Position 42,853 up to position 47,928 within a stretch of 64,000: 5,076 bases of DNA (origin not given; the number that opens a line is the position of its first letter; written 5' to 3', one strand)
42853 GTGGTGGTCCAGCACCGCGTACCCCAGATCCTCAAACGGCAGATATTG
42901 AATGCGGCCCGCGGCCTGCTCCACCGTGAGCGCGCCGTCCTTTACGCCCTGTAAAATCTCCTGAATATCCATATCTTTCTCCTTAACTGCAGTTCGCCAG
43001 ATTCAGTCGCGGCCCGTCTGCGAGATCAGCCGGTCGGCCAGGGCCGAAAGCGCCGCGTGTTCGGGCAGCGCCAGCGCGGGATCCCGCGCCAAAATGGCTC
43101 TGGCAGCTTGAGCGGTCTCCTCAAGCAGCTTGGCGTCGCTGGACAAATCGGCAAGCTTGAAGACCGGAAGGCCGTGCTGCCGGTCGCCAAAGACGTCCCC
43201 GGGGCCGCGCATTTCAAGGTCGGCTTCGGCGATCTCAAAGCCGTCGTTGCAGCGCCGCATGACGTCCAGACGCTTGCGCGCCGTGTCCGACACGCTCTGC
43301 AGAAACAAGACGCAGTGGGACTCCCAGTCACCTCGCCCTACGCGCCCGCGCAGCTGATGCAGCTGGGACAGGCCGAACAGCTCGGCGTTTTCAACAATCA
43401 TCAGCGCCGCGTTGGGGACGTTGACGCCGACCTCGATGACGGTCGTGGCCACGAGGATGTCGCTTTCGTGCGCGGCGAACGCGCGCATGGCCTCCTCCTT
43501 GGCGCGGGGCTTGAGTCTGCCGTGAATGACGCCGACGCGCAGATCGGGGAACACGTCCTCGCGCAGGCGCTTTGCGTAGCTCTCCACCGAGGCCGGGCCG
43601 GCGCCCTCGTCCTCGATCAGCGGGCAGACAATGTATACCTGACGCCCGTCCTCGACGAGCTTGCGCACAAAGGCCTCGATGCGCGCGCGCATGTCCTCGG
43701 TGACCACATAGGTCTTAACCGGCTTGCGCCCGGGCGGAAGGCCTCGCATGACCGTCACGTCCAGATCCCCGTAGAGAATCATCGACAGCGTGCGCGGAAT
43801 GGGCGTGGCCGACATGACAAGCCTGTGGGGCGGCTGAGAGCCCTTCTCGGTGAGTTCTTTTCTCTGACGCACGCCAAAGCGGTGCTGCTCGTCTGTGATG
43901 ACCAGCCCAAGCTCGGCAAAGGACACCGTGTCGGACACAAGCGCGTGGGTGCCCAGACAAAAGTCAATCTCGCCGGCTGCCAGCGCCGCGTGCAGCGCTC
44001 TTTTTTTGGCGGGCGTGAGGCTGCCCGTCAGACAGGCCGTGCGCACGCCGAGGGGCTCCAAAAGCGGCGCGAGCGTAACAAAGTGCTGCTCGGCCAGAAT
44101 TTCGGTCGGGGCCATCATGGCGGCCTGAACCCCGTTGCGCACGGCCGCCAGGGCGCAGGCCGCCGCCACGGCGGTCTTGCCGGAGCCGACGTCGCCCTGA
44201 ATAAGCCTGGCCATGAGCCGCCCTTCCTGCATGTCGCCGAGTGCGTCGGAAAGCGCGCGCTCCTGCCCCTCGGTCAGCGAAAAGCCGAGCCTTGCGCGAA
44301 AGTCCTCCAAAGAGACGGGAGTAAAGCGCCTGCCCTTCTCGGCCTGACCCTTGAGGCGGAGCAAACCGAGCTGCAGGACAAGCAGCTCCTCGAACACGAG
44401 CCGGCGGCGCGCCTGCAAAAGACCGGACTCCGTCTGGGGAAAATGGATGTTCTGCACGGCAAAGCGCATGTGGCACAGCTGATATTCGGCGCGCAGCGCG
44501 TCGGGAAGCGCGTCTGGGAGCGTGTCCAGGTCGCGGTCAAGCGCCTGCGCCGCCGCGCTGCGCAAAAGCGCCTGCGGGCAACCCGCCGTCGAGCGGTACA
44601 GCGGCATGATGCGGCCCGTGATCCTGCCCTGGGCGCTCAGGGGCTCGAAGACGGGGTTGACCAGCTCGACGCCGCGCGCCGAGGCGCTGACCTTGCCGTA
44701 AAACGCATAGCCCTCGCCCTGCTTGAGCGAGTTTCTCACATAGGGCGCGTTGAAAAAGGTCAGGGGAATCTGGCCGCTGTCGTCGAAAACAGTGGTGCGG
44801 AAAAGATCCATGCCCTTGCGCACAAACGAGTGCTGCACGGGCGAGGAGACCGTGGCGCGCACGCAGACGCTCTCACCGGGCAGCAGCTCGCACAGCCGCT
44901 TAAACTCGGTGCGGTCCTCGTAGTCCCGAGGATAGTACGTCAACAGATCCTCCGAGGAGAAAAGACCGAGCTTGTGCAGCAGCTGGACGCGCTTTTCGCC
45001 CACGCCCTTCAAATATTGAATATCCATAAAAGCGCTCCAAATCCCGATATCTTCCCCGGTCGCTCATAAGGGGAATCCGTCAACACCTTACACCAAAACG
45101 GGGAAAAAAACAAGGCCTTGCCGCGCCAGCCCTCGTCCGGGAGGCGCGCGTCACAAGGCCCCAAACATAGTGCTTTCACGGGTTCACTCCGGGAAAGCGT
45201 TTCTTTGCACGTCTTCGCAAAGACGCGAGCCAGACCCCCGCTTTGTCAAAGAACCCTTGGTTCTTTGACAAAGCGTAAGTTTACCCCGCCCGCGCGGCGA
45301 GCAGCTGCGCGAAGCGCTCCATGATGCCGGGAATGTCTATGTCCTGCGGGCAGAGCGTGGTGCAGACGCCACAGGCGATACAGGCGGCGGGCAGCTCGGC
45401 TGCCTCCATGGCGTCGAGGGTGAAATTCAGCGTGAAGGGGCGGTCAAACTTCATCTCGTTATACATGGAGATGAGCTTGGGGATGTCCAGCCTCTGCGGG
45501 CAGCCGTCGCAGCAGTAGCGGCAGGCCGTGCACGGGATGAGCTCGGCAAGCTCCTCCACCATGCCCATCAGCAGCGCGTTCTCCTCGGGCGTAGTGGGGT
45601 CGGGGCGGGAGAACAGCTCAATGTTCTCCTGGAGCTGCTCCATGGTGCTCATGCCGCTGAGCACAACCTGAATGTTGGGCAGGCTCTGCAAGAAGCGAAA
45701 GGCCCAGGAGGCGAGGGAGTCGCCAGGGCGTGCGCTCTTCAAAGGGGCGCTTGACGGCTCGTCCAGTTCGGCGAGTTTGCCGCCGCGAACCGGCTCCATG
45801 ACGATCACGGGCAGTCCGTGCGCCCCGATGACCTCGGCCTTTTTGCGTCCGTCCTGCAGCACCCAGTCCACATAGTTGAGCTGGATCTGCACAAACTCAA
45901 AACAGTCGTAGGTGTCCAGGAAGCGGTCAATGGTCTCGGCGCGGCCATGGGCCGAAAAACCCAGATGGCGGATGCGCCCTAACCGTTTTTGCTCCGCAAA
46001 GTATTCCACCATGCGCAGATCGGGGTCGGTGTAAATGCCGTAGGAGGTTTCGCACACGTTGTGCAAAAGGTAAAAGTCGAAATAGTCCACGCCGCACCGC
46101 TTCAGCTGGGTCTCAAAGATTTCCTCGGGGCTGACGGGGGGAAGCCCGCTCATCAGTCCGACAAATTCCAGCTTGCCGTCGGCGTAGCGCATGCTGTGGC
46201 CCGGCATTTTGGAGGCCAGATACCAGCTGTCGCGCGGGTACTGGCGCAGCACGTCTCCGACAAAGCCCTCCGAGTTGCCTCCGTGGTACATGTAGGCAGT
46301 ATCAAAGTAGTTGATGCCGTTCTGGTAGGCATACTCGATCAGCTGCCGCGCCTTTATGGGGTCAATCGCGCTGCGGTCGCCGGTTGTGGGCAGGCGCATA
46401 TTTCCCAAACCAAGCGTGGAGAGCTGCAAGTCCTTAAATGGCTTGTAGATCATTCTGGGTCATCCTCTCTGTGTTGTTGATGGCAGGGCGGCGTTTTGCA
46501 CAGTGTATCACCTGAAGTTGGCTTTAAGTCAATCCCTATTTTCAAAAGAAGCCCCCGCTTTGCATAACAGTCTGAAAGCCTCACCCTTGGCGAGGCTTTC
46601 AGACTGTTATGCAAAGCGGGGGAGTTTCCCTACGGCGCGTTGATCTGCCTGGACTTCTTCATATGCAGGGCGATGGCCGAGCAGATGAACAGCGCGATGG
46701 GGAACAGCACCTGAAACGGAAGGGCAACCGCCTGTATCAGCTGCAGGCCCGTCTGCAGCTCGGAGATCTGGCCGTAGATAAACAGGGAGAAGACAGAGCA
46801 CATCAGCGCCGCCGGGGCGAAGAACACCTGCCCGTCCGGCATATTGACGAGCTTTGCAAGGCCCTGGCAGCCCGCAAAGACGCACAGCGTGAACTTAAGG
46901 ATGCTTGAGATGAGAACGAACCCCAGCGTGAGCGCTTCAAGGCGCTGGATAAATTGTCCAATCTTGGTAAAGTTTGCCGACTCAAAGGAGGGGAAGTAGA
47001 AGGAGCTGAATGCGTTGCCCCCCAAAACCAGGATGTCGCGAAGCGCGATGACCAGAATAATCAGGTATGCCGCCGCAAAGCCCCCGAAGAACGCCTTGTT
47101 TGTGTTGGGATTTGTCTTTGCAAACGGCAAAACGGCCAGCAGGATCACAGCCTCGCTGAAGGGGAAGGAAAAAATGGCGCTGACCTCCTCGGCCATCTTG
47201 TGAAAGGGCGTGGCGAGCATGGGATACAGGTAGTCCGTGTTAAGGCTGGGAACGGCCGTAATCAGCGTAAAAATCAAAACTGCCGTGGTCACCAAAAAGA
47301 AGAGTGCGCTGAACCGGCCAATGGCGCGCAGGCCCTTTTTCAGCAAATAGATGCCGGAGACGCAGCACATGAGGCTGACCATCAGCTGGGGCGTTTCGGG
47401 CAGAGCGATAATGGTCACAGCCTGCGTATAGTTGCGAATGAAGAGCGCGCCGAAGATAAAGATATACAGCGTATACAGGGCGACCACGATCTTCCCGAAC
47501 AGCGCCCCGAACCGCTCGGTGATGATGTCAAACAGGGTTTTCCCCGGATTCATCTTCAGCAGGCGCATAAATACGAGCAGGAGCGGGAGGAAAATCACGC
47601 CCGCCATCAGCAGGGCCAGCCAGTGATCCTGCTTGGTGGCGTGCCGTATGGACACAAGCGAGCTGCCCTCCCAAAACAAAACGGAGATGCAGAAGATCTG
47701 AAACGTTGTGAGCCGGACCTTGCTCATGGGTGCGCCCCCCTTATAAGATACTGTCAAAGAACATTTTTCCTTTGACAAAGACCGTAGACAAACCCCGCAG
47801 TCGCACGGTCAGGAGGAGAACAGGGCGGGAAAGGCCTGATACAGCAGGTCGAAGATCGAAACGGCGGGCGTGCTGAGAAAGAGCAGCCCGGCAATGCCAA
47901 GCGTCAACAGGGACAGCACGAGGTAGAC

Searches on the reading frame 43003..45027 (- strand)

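Call 68: search_protein_families(library=pfam, proteins=[window:43003-45027:-], max_evalue=0.00001)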
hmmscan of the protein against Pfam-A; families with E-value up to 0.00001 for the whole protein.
window:43003-45027:- (674 aa): 7 families
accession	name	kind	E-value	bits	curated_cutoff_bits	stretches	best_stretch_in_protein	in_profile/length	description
PF17191.10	RecG_wedge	-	2.3e-25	89.5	23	1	2-158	1-154/162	RecG wedge domain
PF00270.35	DEAD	-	2.7e-22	79.7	26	1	253-415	2-165/167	DEAD/DEAH box helicase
PF00271.37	Helicase_C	-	8.2e-21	74.8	23.5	1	454-565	6-108/110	Helicase conserved C-terminal domain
PF19833.4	RecG_dom3_C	-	1.3e-14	54.4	26.8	1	594-661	2-70/87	ATP-dependent DNA helicase RecG, domain 3, C-terminal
PF04851.21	ResIII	-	6.3e-08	33.1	22.5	1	250-409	3-162/164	Type III restriction enzyme, res subunit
PF01336.31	tRNA_anti-codon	-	6.8e-07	29.6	27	1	64-130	11-75/75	OB-fold nucleic acid binding domain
PF13191.12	AAA_16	-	7.8e-06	26.9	32.6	1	255-380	8-104/167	AAA ATPase domain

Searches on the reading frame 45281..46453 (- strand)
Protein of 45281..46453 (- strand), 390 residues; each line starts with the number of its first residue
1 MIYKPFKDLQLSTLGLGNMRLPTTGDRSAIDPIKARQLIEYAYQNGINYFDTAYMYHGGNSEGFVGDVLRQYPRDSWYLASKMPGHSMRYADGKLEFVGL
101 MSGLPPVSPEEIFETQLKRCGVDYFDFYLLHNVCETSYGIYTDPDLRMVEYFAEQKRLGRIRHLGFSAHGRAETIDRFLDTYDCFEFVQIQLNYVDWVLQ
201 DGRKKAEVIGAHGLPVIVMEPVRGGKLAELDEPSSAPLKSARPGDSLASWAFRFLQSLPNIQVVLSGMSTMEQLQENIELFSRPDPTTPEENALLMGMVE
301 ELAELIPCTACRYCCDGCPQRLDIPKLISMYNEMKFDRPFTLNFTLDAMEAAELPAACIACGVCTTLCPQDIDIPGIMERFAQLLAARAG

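Call 68: search_protein_families(library=pfam, proteins=[window:45281-46453:-], max_evalue=0.00001)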
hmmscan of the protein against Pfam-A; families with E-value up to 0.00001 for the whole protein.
window:45281-46453:- (390 aa): 4 families
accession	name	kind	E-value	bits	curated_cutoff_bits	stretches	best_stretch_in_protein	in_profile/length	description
PF00248.27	Aldo_ket_red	-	4.8e-35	121.5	24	1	14-283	2-276/291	Aldo/keto reductase family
PF13187.11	Fer4_9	-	1.2e-07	32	27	1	308-371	2-50/52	4Fe-4S dicluster domain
PF13534.11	Fer4_17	-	1.7e-06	28.9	22.2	1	308-373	2-61/61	4Fe-4S dicluster domain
PF13746.11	Fer4_18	-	5.9e-06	26.9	27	0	352-374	55-77/114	4Fe-4S dicluster domain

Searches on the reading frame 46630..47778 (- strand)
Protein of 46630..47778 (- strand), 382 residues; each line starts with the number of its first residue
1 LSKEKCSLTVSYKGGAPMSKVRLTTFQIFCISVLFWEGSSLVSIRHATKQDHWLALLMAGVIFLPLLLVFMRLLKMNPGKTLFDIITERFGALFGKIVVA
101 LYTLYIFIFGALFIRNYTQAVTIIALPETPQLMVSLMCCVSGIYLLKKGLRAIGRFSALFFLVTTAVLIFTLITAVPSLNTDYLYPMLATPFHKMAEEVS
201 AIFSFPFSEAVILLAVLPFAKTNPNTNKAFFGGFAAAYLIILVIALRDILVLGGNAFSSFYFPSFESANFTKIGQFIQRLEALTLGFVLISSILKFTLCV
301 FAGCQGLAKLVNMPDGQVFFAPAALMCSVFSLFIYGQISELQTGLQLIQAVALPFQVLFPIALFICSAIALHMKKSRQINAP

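Call 68: search_protein_families(library=pfam, proteins=[window:46630-47778:-], max_evalue=0.00001)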
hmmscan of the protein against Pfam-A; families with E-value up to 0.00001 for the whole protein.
window:46630-47778:- (382 aa): 1 family
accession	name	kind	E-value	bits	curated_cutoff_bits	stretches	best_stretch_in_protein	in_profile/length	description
PF03845.19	Spore_permease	-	7.2e-40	137.2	23.4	1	22-331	1-313/321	Spore germination protein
